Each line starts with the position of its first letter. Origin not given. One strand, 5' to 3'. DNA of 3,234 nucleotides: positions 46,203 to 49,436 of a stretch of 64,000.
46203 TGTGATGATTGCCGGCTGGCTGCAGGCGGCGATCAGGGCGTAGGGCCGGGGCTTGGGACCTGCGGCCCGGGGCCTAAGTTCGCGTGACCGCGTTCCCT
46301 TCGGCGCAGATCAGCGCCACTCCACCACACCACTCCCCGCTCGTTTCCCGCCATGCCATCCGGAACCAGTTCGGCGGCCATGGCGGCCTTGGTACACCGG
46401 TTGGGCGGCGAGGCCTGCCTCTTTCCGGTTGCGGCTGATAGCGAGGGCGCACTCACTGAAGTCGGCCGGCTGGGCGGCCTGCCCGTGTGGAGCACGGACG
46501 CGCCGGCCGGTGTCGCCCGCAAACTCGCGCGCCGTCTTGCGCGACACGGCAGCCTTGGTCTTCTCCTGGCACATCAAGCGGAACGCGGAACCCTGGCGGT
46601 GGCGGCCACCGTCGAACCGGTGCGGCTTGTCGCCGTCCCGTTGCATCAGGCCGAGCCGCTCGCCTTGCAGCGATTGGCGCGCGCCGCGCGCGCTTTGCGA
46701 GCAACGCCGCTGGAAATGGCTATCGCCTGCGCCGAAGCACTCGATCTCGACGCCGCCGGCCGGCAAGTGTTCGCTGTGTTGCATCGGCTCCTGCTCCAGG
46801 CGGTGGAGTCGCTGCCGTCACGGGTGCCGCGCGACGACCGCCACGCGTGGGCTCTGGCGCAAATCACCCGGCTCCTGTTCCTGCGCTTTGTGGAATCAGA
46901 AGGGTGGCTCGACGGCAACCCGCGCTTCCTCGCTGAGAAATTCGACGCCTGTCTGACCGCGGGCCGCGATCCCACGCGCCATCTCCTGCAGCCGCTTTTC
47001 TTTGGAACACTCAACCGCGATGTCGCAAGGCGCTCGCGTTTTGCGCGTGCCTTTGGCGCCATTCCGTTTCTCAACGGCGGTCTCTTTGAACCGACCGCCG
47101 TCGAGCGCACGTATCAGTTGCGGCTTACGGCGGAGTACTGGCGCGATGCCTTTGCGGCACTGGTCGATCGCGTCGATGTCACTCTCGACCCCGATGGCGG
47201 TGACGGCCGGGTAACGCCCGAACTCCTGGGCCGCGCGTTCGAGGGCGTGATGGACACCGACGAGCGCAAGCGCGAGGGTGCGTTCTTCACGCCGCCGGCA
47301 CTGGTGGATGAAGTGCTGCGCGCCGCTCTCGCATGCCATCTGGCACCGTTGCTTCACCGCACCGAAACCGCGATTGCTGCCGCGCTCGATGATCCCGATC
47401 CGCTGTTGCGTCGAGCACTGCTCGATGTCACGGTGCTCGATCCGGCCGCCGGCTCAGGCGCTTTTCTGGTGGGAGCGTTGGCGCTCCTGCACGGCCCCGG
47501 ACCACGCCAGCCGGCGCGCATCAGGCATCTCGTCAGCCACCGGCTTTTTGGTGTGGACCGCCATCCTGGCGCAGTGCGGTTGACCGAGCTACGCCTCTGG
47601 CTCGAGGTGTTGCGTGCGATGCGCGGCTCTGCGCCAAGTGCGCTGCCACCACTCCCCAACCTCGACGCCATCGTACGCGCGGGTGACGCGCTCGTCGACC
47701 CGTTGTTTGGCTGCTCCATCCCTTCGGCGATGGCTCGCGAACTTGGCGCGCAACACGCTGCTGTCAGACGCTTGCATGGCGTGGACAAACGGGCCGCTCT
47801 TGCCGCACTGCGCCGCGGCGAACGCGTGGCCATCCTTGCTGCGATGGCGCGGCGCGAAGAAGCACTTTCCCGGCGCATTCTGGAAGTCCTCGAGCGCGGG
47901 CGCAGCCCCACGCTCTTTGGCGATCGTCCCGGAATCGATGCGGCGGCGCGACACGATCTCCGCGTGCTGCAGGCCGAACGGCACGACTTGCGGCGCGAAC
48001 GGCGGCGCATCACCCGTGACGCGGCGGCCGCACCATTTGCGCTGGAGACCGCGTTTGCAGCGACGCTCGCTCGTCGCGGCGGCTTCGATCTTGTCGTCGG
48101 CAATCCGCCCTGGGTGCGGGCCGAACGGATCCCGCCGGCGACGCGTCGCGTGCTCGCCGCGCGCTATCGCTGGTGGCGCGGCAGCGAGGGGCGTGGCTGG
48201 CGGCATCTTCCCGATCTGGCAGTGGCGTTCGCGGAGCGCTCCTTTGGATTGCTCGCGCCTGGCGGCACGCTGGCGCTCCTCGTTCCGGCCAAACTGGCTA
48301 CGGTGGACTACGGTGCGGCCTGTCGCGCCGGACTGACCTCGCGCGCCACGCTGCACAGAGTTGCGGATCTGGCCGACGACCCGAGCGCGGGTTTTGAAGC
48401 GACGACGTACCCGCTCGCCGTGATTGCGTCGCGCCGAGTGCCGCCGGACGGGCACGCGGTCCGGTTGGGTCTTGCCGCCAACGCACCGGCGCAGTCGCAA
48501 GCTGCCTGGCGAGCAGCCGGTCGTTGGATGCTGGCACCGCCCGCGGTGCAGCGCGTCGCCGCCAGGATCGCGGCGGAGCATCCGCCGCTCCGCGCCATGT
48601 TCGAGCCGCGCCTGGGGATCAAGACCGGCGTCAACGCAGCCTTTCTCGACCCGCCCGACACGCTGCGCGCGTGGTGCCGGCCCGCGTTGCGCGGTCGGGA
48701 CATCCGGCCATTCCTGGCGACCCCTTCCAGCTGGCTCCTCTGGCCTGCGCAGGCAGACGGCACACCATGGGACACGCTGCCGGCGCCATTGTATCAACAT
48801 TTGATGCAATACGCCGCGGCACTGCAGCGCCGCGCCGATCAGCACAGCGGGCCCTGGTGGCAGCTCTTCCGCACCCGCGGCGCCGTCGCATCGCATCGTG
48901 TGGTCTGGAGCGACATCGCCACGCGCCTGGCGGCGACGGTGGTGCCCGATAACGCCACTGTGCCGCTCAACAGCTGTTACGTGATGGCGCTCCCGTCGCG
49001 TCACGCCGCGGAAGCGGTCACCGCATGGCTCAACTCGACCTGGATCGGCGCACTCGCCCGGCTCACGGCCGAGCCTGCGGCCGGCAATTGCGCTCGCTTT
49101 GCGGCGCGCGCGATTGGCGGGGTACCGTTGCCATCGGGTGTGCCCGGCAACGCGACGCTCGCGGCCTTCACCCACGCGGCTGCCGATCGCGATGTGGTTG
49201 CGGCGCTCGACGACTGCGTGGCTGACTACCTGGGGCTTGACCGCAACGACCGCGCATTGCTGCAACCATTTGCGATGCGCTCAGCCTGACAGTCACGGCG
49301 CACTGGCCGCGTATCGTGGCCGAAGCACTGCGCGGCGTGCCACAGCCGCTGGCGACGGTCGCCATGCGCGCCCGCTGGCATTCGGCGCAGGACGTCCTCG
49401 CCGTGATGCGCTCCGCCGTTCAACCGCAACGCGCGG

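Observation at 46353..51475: PglX/Eco57I-like N6-adenine methyltransferase plus SNF2 helicase with no nuclease: candidate undescribed DNA-modification/defence-like module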

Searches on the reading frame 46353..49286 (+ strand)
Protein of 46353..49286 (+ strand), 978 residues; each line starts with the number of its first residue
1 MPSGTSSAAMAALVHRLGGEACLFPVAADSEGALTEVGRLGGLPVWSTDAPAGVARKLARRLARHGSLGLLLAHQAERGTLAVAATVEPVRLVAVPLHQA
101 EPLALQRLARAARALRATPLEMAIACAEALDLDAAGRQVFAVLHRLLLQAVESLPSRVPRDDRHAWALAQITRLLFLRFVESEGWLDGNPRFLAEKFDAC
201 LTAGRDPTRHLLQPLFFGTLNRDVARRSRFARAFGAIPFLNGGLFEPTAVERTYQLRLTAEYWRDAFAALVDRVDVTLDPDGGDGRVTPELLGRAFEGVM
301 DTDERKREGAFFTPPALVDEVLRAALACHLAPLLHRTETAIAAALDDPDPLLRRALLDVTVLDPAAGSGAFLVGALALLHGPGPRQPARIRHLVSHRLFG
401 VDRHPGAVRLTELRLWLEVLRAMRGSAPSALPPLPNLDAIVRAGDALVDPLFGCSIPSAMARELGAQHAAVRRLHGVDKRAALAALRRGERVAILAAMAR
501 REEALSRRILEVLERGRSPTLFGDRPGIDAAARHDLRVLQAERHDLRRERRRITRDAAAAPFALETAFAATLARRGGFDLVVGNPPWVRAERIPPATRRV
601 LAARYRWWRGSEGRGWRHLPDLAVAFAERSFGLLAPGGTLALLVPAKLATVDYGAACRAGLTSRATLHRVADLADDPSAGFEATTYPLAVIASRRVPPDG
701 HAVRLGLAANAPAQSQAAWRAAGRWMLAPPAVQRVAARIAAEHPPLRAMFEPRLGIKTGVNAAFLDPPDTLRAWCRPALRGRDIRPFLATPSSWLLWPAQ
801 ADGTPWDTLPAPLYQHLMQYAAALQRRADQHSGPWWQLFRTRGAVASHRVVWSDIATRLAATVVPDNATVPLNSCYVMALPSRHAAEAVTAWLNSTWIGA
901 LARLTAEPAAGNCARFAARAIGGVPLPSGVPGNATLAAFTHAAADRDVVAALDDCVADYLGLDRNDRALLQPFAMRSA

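Call 7: search_protein_families(library=pfam, proteins=[window:46353-49286:+], max_evalue=0.1)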
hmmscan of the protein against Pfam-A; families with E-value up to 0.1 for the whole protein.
window:46353-49286:+ (978 aa): 6 families
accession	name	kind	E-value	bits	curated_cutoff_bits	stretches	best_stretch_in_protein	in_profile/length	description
PF07669.17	Eco57I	-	4.1e-17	63.2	25.3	1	397-673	2-165/171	Eco57I restriction-modification methylase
PF25120.1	DUF7814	-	4.4e-06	27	27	1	171-253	85-164/228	Domain of unknown function (DUF7814)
PF02384.22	N6_Mtase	-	9.5e-05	22.3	20.4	1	290-417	4-99/311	N-6 DNA Methylase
PF20473.4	MmeI_Mtase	-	0.034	13.8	27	1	352-375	14-37/259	MmeI, DNA-methyltransferase domain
PF12950.13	TaqI_C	-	0.077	13.7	26.5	0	777-915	2-107/118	TaqI-like C-terminal specificity domain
PF20465.4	MmeI_hel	-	0.091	14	27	0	171-245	7-75/75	MmeI, helicase spacer domain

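Call 8: search_protein_families(library=padloc, proteins=[window:46353-49286:+], max_evalue=0.1)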
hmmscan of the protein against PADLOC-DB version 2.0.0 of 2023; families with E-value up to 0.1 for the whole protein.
window:46353-49286:+ (978 aa): 45 families (the best 25 are shown)
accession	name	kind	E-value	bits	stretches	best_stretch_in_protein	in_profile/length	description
PDLC02643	DrmMI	-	8.1e-23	78.2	2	390-652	667-940/1347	DrmMI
PDLC03612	REase_MTase_IIG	-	4.4e-21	72.8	3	577-674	806-895/1247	Type IIG restriction enzyme-methyltransferase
PDLC03596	REase_MTase_IIG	-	1.6e-17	60.9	2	346-448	529-640/1148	Type IIG restriction enzyme-methyltransferase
PDLC03601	REase_MTase_IIG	-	3.3e-17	59.6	2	355-674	457-762/1110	Type IIG restriction enzyme-methyltransferase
PDLC03335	MTase_II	-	2.7e-14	50.7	2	565-690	183-300/607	Type II methyltransferase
PDLC03313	MTase_II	-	2.8e-14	50.6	1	575-704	142-261/563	Type II methyltransferase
PDLC03629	REase_MTase_IIG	-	2.9e-14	49.9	3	562-703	556-696/1182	Type IIG restriction enzyme-methyltransferase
PDLC03630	REase_MTase_IIG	-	3.2e-14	49.7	3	567-601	597-629/1100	Type IIG restriction enzyme-methyltransferase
PDLC02638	DrmMI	-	1.2e-13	48.1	3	266-375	512-616/935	DrmMI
PDLC03338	MTase_II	-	1.3e-13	48.5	3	360-418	157-214/604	Type II methyltransferase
PDLC03604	REase_MTase_IIG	-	7.6e-13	45.4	2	559-673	517-627/1011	Type IIG restriction enzyme-methyltransferase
PDLC04134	mad2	-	1.1e-12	45.6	2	170-442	165-363/492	mads_2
PDLC03628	REase_MTase_IIG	-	1.8e-12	44.2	2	131-320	157-349/1100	Type IIG restriction enzyme-methyltransferase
PDLC03598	REase_MTase_IIG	-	6.7e-12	42.1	1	128-375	156-378/912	Type IIG restriction enzyme-methyltransferase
PDLC02646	DrmMI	-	8.2e-11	38.8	2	569-650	273-352/792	DrmMI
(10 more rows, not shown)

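Call 9: search_protein_families(library=ncbifam, proteins=[window:46353-49286:+], max_evalue=0.1)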
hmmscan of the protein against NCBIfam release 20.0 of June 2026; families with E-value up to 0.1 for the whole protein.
window:46353-49286:+ (978 aa): 5 families
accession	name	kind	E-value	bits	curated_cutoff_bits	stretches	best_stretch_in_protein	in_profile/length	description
NF033455.1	BREX_6_MTaseX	exception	1.2e-07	29.6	900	1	356-674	327-639/1319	BREX-6 system adenine-specific DNA-methyltransferase PglX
NF033451.1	BREX_2_MTaseX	equivalog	1.9e-07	29.3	400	1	355-448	221-316/1185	BREX-2 system adenine-specific DNA-methyltransferase PglX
NF033452.1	BREX_1_MTaseX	exception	0.00015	19.7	500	1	357-677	313-597/1210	BREX-1 system adenine-specific DNA-methyltransferase PglX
NF047738.1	antiphage_MADS2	equivalog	0.0026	16.1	720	0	359-379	333-353/654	methylation-associated defense system DNA methyltransferase MAD2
TIGR03534.1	RF_mod_PrmC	equivalog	0.094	12.1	199.1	0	567-594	146-173/253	peptide chain release factor N(5)-glutamine methyltransferase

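Call 13: find_homologous_proteins(query=window:46353-49286:+, max_evalue=0.00001)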
Query window:46353-49286:+ (978 aa): 1484 proteins with E <= 0.00001 among 8000 candidates; the best 120 are listed.
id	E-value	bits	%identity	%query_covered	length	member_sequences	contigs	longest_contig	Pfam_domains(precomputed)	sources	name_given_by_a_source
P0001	0.0e+0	2131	100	99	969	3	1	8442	PF25120.2,PF07669.18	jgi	jgi:hypothetical protein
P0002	0.0e+0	1345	65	99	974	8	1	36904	PF25120.2,PF02384.23,PF07669.18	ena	-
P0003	0.0e+0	1324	64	98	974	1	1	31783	PF25120.2,PF02384.23,PF07669.18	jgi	jgi:hypothetical protein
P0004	0.0e+0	1319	64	98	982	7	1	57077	PF25120.2,PF02384.23,PF07669.18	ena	-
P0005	0.0e+0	1313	64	98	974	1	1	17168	PF25120.2,PF02384.23,PF07669.18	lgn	-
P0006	0.0e+0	1306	63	98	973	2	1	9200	PF25120.2,PF02384.23,PF07669.18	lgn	-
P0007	0.0e+0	1293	63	98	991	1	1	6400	PF25120.2,PF02384.23,PF07669.18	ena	-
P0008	0.0e+0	1291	63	97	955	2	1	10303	PF25120.2,PF02384.23,PF07669.18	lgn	-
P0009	0.0e+0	1291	64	97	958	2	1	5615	PF25120.2,PF02384.23,PF07669.18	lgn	-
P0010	0.0e+0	1288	63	99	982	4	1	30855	PF25120.2,PF02384.23,PF07669.18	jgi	jgi:hypothetical protein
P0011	0.0e+0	1285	63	99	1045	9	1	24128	PF25120.2,PF02384.23,PF07669.18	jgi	-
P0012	0.0e+0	1278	63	98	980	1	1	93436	PF25120.2,PF02384.23,PF07669.18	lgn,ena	-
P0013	0.0e+0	1274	63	99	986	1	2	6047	PF25120.2,PF02384.23,PF07669.18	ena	-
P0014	0.0e+0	1273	63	98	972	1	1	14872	PF25120.2,PF02384.23,PF07669.18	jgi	jgi:hypothetical protein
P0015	0.0e+0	1273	63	99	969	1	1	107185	PF02384.23,PF07669.18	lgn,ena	-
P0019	0.0e+0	1267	62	99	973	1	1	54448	PF02384.23,PF07669.18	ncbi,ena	-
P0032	0.0e+0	1234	62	99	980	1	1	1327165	PF07669.18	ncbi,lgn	ncbi:MAG: hypothetical protein V4558_04280 [Gemmatimonadota bacterium]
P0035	0.0e+0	1221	62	99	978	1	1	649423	PF02384.23,PF07669.18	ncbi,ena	-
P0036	0.0e+0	1219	62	98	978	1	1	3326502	PF02384.23,PF07669.18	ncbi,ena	-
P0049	0.0e+0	1150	58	100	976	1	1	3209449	PF25120.2,PF02384.23,PF07669.18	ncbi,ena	-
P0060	0.0e+0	1069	56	100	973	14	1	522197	PF25120.2,PF02384.23,PF07669.18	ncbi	-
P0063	0.0e+0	1057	56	99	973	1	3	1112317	PF25120.2,PF02384.23,PF07669.18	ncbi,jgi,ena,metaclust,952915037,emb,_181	jgi:hypothetical protein|metaclust:\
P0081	3.0e-294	997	53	92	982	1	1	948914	PF25120.2,PF02384.23,PF07669.18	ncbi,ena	-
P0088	6.7e-276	936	53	96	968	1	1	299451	PF02384.23,PF07669.18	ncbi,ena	-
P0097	1.7e-267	908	53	96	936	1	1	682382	PF25120.2,PF02384.23,PF07669.18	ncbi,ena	-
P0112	3.0e-242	825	49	96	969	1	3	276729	PF25120.2,PF02384.23,PF07669.18,PF20473.5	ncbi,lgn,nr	ncbi:MAG TPA: hypothetical protein VFN22_11815 [Gemmatimonadales bacterium]|nr:hypothetical protein 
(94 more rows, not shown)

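Call 15: find_encoding_contigs(protein=P0036, flank=10000, max_places=2)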
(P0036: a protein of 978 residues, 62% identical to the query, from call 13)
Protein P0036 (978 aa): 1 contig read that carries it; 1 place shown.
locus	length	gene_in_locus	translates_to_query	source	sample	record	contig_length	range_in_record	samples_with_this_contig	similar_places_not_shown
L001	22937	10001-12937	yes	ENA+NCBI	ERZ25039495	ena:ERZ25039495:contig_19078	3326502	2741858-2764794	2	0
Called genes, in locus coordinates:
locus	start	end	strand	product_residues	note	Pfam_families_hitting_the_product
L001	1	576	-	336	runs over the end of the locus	PF03235:GmrSD_N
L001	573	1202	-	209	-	-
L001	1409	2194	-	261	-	-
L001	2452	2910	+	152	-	-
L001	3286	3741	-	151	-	-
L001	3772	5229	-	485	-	-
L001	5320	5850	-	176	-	-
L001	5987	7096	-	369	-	-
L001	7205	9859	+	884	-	PF03704:BTAD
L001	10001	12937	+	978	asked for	PF02384:N6_Mtase (faint), PF07669:Eco57I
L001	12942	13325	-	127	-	PF01850:PIN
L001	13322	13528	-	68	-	PF04014:MazE_antitoxin (weak)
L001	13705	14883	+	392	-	PF02771:Acyl-CoA_dh_N, PF02770:Acyl-CoA_dh_M, PF00441:Acyl-CoA_dh_1, PF08028:Acyl-CoA_dh_2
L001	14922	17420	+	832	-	PF22422:MGH1-like_GH, PF03633:Glyco_hydro_65C, PF00754:F5_F8_type_C, PF21606:BgaA-like_CBM (faint), PF22633:F5_F8_type_C_2 (weak), PF00754:F5_F8_type_C (weak), PF22633:F5_F8_type_C_2 (weak)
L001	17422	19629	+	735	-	PF02837:Glyco_hydro_2_N (weak), PF22666:Glyco_hydro_2_N2, PF00703:Glyco_hydro_2 (faint), PF02836:Glyco_hydro_2_C (weak)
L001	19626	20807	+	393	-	PF01263:Aldose_epim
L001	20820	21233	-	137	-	PF13470:PIN_3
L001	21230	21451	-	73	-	PF01402:RHH_1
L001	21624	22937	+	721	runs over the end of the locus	PF00270:DEAD (faint), PF04851:ResIII (faint), PF00176:SNF2-rel_dom, PF00271:Helicase_C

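Call 16: find_encoding_contigs(protein=P0049, flank=10000, max_places=2)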
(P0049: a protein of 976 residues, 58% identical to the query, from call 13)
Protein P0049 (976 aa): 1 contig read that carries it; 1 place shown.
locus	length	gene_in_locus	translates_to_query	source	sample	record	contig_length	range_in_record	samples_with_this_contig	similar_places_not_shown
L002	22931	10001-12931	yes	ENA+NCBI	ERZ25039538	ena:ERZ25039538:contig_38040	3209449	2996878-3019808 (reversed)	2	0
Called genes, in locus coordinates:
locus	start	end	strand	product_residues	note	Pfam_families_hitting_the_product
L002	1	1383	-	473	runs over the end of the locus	-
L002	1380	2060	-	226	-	PF00005:ABC_tran, PF02463:SMC_N (faint), PF13304:AAA_21 (faint)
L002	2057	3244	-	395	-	PF12704:MacB_PCD, PF02687:FtsX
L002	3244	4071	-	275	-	PF02687:FtsX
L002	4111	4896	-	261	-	PF13557:Phenol_MetA_deg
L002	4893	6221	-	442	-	PF01566:Nramp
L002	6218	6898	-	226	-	PF01325:Fe_dep_repress, PF12802:MarR_2 (weak), PF01047:MarR (faint), PF02742:Fe_dep_repr_C, PF04023:FeoA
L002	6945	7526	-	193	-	PF00293:NUDIX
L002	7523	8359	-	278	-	PF01738:DLH (faint), PF00561:Abhydrolase_1 (faint), PF12146:Hydrolase_4 (weak), PF12697:Abhydrolase_6 (weak), PF00326:Peptidase_S9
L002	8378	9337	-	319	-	PF02016:Peptidase_S66, PF17676:Peptidase_S66C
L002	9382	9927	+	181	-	-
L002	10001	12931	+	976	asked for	PF25120:DUF7814 (weak), PF02384:N6_Mtase (faint), PF07669:Eco57I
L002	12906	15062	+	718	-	PF00176:SNF2-rel_dom, PF00271:Helicase_C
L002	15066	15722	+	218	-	PF00702:Hydrolase, PF12710:HAD, PF13419:HAD_2, PF13242:Hydrolase_like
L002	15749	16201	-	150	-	PF01316:Arg_repressor, PF02863:Arg_repressor_C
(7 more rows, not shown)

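Call 17: find_encoding_contigs(protein=P0112, flank=10000, max_places=2)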
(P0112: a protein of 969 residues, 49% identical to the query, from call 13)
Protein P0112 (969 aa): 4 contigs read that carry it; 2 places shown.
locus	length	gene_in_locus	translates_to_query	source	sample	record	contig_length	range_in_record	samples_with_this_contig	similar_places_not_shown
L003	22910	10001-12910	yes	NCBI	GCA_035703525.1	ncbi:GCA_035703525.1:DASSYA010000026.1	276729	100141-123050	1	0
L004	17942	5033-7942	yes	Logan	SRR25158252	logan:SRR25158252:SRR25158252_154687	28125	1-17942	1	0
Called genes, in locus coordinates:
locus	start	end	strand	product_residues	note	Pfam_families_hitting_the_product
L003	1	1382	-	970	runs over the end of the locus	PF00069:Pkinase, PF03109:ABC1 (faint), PF07714:PK_Tyr_Ser-Thr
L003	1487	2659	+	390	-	-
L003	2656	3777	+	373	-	-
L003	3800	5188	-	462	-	PF01566:Nramp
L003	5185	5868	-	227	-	PF01325:Fe_dep_repress, PF12802:MarR_2 (faint), PF09339:HTH_IclR (faint), PF02742:Fe_dep_repr_C, PF04023:FeoA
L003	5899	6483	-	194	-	PF00293:NUDIX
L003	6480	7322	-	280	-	PF01738:DLH, PF00561:Abhydrolase_1 (weak), PF12146:Hydrolase_4 (weak)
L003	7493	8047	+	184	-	-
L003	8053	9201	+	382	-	PF13506:Glyco_transf_21, PF00535:Glycos_transf_2, PF10111:Glyco_tranf_2_2 (faint), PF13641:Glyco_tranf_2_3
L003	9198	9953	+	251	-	-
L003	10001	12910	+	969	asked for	PF25120:DUF7814 (weak), PF02384:N6_Mtase (faint), PF20473:MmeI_Mtase (faint), PF07669:Eco57I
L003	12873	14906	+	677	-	PF00176:SNF2-rel_dom, PF00271:Helicase_C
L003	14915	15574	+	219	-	PF00702:Hydrolase, PF12710:HAD, PF13419:HAD_2, PF13242:Hydrolase_like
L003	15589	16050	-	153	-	PF01316:Arg_repressor, PF02863:Arg_repressor_C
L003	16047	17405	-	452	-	PF00206:Lyase_1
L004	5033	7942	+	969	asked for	PF25120:DUF7814 (weak), PF02384:N6_Mtase (faint), PF20473:MmeI_Mtase (faint), PF07669:Eco57I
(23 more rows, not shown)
